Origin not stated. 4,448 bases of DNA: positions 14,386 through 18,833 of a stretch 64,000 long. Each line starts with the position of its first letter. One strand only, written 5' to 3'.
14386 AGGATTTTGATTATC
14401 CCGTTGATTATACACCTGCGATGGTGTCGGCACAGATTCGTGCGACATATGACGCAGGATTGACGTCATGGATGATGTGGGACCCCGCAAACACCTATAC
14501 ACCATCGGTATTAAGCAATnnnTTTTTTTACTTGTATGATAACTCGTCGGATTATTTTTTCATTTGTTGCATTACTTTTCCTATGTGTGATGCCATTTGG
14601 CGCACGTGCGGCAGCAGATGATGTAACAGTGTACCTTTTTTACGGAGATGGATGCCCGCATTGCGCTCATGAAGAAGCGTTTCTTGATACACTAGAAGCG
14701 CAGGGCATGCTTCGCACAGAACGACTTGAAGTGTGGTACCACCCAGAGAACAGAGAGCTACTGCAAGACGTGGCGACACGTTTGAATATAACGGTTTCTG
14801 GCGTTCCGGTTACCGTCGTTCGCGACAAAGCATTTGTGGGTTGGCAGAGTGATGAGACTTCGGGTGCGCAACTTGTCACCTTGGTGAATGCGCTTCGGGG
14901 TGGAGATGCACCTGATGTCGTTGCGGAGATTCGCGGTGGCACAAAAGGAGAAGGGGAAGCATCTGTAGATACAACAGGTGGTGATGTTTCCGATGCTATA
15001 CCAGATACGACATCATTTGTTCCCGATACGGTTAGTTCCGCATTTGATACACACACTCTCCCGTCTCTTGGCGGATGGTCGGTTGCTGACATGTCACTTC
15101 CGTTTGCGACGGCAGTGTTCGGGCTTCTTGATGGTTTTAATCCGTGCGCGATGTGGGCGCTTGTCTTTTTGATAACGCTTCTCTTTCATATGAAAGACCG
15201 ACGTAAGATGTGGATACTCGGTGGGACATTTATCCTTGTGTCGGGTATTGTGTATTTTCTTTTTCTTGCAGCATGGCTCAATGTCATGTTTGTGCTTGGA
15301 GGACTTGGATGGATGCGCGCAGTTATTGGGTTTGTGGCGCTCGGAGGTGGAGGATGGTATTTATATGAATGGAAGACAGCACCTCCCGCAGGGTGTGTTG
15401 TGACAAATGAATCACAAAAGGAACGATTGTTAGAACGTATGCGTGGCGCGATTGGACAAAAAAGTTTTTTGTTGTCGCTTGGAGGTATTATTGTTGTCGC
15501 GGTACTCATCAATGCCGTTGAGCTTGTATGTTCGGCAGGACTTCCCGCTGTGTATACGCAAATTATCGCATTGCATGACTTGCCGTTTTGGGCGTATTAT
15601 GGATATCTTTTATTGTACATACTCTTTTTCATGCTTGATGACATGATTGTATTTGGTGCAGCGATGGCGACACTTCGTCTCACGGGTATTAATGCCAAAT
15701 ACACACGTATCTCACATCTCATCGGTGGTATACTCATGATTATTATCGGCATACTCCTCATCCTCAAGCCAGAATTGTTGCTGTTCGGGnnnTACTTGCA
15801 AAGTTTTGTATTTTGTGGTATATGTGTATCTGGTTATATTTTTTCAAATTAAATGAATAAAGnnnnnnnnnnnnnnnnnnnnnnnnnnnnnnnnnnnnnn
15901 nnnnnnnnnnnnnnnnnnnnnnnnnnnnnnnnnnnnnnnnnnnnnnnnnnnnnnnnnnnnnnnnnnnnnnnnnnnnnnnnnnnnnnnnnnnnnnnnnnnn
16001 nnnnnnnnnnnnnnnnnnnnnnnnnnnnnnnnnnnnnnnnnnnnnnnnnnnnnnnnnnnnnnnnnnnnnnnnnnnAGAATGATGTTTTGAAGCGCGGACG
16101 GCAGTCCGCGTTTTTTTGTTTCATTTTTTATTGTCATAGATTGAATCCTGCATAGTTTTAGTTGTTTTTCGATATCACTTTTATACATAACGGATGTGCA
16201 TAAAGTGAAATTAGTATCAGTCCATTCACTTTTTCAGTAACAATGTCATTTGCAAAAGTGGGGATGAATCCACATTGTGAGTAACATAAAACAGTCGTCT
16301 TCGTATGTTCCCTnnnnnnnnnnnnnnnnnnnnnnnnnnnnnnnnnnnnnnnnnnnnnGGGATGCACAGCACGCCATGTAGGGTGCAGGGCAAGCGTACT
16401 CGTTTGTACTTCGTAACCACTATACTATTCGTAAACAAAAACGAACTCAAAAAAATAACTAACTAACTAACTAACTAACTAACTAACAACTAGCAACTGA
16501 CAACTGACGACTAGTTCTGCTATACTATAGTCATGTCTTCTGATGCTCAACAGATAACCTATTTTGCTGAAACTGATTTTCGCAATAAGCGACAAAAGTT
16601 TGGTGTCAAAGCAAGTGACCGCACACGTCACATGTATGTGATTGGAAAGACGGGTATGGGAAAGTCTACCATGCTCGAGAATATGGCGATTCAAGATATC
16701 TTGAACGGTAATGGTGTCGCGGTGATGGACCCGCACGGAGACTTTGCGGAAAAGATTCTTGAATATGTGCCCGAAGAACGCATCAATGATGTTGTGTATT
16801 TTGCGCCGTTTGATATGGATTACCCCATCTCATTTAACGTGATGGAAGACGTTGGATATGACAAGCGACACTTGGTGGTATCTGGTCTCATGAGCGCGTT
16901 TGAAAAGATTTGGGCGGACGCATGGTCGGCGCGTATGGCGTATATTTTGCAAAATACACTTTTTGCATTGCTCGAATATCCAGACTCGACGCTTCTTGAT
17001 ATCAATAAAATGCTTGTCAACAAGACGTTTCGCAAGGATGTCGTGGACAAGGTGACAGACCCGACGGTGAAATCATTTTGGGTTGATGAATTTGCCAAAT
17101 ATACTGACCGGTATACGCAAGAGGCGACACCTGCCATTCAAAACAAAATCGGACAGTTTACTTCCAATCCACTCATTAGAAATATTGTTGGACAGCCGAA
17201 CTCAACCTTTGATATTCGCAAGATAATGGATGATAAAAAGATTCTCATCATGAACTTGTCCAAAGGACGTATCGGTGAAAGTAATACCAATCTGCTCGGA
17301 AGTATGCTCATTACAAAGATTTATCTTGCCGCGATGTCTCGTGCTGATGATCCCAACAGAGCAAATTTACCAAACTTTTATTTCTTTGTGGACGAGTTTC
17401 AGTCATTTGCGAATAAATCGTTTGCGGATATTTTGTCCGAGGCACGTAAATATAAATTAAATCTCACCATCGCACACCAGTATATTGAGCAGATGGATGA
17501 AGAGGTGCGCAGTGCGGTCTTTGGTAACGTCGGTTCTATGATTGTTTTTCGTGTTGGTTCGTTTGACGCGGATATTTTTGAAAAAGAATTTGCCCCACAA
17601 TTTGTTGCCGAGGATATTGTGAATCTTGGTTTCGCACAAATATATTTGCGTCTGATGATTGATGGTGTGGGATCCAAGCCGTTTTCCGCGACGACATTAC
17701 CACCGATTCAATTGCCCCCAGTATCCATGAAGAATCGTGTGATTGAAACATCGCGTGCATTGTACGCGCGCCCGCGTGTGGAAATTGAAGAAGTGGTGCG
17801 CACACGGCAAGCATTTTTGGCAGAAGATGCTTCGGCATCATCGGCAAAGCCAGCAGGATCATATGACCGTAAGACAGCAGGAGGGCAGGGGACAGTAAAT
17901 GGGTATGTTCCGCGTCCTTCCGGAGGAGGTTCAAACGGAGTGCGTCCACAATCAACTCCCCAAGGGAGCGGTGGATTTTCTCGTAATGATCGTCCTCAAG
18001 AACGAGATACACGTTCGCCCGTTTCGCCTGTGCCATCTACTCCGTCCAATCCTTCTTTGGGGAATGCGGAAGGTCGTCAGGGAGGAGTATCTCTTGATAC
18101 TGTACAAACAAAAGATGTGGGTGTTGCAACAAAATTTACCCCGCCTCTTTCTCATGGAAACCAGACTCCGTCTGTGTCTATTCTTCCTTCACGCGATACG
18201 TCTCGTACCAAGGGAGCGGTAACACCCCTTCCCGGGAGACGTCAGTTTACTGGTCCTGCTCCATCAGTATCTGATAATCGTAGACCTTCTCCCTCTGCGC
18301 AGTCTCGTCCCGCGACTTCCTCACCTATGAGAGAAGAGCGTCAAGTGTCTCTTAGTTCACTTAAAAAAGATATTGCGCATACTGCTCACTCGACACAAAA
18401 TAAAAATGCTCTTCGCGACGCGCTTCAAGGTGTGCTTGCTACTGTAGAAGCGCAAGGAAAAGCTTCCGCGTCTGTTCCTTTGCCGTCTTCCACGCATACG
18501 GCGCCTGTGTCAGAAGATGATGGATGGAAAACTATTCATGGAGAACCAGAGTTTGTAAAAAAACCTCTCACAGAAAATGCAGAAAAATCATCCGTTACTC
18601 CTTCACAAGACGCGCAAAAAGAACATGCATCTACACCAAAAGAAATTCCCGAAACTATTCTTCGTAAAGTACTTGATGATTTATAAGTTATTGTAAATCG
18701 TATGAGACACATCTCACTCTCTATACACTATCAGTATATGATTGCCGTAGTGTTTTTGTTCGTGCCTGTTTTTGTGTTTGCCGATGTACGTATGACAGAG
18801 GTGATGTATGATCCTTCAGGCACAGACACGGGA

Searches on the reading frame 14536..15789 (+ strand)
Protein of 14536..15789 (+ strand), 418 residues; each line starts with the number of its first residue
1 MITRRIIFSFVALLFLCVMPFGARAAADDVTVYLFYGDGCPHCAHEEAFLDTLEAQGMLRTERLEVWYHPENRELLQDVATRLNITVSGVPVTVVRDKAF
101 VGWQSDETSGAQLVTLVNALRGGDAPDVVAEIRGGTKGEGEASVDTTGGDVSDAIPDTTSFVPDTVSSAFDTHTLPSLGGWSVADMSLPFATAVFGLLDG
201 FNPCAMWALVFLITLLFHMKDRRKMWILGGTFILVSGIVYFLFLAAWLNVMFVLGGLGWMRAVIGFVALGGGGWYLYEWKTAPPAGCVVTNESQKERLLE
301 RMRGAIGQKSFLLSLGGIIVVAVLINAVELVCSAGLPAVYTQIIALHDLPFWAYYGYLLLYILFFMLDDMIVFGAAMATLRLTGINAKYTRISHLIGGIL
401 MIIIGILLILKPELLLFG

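Call 21: search_protein_families(library=pfam, proteins=[window:14536-15789:+], max_evalue=0.01)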
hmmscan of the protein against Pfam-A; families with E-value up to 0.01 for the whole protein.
window:14536-15789:+ (418 aa): 1 family
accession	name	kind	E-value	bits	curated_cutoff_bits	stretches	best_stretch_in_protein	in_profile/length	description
PF25480.1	DUF7904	-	0.0063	16.7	30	0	12-49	25-62/100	Domain of unknown function (DUF7904)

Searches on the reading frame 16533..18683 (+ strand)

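Call 21: search_protein_families(library=pfam, proteins=[window:16533-18683:+], max_evalue=0.01)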
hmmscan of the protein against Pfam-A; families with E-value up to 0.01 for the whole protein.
window:16533-18683:+ (717 aa): 4 families
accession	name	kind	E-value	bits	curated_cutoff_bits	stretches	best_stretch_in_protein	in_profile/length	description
PF02534.20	T4SS-DNA_transf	-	4.5e-10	39.4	20.1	1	21-323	42-346/468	Type IV secretory system Conjugative DNA transfer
PF10412.15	TrwB_AAD_bind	-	7.3e-10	38.7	20.5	1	28-341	12-310/387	Type IV secretion-system coupling protein DNA-binding domain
PF01935.23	DUF87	-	3.4e-08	34.3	23.2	1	31-260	23-217/220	Helicase HerA, central domain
PF12696.13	TraG-D_C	-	3.4e-05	24.2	22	1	282-341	2-66/126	TraM recognition site of TraD and TraG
